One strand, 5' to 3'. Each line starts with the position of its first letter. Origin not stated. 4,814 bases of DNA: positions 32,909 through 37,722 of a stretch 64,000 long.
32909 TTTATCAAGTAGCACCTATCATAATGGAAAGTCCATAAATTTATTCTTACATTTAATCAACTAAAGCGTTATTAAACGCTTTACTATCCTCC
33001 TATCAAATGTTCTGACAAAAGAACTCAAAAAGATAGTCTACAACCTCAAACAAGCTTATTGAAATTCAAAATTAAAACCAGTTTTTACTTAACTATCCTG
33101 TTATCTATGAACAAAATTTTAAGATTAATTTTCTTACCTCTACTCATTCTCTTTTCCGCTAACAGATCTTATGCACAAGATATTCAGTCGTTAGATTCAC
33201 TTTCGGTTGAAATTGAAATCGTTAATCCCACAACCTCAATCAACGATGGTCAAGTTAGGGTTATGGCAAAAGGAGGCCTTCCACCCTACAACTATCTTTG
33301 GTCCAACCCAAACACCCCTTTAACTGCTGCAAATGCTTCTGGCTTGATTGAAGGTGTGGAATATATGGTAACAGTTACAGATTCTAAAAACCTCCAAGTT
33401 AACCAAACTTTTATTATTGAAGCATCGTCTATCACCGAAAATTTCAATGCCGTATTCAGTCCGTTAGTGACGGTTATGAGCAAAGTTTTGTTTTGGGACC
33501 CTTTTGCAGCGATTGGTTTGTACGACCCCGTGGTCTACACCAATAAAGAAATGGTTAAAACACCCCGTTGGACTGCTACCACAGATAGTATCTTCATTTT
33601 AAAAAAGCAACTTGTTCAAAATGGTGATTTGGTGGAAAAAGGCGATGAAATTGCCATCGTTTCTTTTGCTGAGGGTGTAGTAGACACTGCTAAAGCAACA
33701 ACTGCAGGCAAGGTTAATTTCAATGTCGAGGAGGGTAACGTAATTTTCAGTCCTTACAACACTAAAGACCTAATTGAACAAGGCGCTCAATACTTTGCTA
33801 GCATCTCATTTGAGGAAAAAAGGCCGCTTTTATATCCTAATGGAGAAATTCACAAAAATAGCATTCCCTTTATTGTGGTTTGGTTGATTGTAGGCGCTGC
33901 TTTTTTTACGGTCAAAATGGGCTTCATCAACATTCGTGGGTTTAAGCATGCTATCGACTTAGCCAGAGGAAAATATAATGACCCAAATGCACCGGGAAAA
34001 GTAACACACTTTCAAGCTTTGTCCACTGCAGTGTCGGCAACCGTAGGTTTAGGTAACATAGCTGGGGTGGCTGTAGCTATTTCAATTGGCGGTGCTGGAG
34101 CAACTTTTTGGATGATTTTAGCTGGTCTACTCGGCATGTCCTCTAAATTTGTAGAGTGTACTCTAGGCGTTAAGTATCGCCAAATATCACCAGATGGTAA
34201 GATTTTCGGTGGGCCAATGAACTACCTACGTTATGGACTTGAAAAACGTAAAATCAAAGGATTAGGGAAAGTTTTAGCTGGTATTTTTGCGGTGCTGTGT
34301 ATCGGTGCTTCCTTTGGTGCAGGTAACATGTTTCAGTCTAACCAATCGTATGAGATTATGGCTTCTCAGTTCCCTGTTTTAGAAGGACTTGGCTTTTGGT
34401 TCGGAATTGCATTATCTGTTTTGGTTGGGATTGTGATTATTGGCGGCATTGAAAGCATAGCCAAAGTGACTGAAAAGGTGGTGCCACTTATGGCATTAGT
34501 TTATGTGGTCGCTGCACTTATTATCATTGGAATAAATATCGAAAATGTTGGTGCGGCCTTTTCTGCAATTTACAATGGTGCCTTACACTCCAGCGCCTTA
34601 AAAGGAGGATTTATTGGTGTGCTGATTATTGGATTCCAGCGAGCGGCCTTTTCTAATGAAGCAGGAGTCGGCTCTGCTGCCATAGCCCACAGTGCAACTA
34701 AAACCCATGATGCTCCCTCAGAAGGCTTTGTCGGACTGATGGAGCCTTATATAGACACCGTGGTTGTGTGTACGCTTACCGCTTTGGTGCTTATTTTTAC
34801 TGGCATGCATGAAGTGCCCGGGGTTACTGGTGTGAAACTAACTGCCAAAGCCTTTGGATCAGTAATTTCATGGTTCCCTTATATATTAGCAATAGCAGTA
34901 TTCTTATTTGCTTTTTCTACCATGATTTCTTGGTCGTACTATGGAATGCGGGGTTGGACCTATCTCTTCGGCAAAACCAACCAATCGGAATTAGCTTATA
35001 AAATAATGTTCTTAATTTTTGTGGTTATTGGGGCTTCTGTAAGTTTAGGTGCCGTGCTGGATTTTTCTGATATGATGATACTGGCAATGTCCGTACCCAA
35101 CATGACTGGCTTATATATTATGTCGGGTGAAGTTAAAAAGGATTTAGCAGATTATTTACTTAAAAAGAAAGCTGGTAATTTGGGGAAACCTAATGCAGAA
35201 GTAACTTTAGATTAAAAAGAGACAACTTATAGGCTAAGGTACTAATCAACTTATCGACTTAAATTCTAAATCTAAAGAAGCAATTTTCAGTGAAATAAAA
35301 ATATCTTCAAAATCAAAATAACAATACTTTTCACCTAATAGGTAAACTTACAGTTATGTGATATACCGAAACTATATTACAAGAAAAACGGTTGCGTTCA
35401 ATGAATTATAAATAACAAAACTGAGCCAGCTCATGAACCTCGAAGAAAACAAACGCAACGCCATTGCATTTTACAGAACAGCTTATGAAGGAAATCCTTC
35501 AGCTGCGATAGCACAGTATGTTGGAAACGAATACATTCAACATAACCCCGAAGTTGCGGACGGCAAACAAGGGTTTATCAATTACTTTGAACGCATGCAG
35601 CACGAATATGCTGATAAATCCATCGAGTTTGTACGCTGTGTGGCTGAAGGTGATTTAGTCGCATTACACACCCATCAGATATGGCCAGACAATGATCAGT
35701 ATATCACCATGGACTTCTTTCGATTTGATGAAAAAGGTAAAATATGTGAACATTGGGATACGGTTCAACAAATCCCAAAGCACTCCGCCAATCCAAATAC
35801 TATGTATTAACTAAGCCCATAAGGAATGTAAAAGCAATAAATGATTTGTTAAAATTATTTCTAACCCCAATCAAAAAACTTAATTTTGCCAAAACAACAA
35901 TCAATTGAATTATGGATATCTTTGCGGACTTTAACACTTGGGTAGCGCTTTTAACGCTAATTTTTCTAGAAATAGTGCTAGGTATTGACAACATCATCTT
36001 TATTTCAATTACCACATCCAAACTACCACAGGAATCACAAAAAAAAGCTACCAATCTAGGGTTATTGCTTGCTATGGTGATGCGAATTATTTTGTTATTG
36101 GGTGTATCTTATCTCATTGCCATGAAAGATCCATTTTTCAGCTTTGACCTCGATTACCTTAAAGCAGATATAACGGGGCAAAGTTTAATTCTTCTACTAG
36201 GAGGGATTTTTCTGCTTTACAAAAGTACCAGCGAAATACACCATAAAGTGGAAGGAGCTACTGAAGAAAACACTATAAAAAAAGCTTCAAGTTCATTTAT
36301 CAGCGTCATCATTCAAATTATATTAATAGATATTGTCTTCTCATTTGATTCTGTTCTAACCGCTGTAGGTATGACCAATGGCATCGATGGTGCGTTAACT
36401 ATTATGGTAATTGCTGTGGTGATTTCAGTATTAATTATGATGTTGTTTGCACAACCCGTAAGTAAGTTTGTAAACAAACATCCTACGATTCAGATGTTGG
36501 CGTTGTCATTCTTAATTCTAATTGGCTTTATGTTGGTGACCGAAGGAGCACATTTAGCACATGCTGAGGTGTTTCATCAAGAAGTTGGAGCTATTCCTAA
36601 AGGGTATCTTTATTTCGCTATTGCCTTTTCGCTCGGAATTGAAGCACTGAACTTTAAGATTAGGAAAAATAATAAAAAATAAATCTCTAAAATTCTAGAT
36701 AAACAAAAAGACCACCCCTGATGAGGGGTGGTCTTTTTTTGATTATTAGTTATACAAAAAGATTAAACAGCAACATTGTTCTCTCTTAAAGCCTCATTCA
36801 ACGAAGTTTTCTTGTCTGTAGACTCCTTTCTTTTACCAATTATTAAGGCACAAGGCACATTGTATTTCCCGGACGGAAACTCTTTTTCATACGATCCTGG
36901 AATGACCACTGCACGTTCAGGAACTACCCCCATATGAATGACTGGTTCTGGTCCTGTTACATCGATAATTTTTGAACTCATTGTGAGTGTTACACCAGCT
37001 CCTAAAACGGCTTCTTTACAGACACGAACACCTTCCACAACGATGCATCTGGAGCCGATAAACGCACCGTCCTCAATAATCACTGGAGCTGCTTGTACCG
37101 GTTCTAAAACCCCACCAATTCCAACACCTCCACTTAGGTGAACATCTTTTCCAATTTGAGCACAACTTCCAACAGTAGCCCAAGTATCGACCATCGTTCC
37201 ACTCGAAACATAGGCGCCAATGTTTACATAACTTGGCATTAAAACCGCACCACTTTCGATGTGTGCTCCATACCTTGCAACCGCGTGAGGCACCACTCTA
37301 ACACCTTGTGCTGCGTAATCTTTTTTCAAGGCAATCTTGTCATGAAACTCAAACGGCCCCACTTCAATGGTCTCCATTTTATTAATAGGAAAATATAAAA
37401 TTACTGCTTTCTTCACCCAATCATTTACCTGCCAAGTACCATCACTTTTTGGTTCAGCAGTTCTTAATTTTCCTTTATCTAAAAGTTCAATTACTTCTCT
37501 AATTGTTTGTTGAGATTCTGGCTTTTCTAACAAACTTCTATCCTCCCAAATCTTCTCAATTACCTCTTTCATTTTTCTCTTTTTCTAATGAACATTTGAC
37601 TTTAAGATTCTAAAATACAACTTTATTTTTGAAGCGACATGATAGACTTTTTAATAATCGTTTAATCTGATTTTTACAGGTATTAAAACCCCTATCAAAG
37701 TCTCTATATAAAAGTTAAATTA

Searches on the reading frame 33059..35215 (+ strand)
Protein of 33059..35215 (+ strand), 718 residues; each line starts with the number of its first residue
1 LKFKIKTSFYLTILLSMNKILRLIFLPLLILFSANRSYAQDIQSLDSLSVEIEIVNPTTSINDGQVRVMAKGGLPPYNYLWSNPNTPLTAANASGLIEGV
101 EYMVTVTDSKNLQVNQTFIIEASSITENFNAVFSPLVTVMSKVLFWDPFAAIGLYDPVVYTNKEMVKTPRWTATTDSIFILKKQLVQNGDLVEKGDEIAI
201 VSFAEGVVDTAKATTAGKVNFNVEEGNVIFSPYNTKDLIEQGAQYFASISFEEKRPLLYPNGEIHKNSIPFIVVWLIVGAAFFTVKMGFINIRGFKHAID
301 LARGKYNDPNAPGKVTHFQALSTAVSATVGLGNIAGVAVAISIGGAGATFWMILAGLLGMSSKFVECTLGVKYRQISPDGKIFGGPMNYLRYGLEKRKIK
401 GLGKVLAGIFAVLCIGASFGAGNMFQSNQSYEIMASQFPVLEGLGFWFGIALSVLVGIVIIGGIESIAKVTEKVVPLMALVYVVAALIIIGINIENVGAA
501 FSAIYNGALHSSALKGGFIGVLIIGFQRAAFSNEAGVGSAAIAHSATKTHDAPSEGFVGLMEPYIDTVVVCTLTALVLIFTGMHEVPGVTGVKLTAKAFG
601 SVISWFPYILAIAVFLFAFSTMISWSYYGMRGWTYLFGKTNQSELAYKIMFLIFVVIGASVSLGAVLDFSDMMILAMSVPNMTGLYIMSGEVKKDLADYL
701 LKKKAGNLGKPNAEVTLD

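Call 10: search_protein_families(library=pfam, proteins=[window:33059-35215:+], max_evalue=0.001)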
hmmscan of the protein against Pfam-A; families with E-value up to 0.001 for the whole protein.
window:33059-35215:+ (718 aa): 2 families
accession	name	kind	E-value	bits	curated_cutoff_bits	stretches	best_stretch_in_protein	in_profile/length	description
PF01235.23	Na_Ala_symp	-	2.1e-119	399.8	24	1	310-707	8-387/392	Sodium:alanine symporter family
PF13573.12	SprB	-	1.1e-05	25.4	28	1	62-86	13-37/37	SprB repeat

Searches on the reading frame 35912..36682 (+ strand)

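Call 10: search_protein_families(library=pfam, proteins=[window:35912-36682:+], max_evalue=0.001)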
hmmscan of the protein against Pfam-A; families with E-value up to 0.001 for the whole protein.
window:35912-36682:+ (256 aa): 1 family
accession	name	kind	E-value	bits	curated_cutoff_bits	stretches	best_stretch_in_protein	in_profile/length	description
PF03741.22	TerC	-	2.1e-49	168.1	27.8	1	14-211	1-177/178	Integral membrane protein TerC family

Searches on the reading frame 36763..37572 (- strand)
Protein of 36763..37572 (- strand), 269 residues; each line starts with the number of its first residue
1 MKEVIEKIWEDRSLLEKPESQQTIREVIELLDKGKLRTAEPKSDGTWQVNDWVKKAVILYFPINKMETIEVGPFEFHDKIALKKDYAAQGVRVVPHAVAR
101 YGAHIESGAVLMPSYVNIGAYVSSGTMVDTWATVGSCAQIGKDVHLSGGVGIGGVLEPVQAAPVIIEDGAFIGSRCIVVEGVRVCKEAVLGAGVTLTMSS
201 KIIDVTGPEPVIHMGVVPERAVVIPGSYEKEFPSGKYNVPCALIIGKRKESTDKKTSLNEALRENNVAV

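Call 10: search_protein_families(library=pfam, proteins=[window:36763-37572:-], max_evalue=0.001)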
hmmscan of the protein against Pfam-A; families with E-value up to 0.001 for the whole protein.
window:36763-37572:- (269 aa): 3 families
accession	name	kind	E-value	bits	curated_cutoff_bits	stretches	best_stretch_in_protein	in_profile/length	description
PF14805.11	THDPS_N_2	-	5.2e-24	84.6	25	1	1-63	2-67/67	Tetrahydrodipicolinate N-succinyltransferase N-terminal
PF14602.12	Hexapep_2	-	1.9e-10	40.7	27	1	163-197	1-33/34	Hexapeptide repeat of succinyl-transferase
PF00132.30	Hexapep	-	5.5e-10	38.9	27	1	164-197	2-35/36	Bacterial transferase hexapeptide (six repeats)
